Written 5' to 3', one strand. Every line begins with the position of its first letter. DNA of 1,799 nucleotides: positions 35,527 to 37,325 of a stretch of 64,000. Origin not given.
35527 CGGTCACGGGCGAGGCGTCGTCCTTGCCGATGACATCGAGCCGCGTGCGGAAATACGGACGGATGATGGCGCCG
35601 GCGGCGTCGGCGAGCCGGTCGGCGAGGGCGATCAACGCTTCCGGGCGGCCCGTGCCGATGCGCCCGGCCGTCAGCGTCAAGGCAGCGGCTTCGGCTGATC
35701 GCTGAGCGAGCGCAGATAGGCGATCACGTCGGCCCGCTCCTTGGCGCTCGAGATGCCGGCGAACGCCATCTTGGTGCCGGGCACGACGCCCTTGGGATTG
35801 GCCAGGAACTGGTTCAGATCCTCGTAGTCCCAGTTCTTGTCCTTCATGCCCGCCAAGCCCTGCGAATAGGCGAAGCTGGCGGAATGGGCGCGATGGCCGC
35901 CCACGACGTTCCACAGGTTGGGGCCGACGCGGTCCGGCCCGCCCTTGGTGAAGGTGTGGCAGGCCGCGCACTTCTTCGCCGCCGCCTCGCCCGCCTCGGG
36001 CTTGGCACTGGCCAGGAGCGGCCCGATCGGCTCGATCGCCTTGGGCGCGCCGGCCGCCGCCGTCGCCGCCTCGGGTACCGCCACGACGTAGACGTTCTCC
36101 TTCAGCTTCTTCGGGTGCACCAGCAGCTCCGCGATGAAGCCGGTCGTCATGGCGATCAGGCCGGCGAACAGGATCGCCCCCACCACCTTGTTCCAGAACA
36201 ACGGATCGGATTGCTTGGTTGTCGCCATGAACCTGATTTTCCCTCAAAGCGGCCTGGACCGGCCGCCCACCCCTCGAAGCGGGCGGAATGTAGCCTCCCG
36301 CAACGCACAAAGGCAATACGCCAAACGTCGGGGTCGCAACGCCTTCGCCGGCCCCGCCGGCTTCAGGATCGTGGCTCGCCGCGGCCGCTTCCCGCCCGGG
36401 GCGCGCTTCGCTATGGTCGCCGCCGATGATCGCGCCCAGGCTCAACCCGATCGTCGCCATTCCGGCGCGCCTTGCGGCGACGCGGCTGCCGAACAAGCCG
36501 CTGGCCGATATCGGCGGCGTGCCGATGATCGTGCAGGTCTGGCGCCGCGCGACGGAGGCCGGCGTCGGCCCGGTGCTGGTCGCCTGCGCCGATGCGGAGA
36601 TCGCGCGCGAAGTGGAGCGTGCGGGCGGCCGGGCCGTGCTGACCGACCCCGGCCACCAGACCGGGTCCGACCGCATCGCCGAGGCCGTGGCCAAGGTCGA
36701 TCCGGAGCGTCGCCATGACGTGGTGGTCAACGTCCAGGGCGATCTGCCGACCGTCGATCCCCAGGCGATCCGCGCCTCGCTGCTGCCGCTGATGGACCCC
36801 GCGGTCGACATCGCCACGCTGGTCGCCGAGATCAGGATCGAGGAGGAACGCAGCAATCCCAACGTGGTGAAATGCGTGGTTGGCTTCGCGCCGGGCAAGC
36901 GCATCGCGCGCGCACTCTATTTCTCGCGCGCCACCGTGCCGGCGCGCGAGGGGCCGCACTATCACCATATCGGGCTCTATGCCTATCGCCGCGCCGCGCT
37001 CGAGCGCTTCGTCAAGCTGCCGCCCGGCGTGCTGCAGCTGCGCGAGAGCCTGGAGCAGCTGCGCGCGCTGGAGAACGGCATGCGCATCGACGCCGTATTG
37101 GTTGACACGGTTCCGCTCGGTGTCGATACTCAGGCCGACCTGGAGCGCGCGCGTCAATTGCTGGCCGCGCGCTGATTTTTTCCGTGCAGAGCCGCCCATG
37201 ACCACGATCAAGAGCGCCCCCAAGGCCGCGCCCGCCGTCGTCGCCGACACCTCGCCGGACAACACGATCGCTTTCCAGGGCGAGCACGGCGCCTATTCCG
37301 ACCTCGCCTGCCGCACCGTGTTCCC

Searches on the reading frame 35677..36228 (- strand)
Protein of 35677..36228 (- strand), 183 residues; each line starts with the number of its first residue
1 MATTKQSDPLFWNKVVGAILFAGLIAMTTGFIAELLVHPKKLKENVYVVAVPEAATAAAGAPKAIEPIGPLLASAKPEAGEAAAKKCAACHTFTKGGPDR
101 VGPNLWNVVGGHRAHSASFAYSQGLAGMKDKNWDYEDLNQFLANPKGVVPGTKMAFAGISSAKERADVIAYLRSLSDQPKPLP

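Call 69: search_protein_families(library=pfam, proteins=[window:35677-36228:-], max_evalue=0.00001)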
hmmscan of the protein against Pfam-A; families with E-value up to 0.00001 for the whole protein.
window:35677-36228:- (183 aa): 1 family
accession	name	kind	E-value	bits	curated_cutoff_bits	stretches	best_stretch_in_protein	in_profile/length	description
PF00034.26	Cytochrom_C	-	5.9e-08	34.4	21.3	1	79-176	3-90/90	Cytochrome c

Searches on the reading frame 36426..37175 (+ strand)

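Call 69: search_protein_families(library=pfam, proteins=[window:36426-37175:+], max_evalue=0.00001)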
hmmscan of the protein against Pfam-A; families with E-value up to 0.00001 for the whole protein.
window:36426-37175:+ (249 aa): 2 families
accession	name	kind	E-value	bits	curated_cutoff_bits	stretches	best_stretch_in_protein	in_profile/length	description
PF02348.25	CTP_transf_3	-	7e-40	137.6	22.6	1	10-221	2-217/217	Cytidylyltransferase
PF12804.13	NTP_transf_3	-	6.3e-10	39.9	27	1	23-134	15-123/160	MobA-like NTP transferase domain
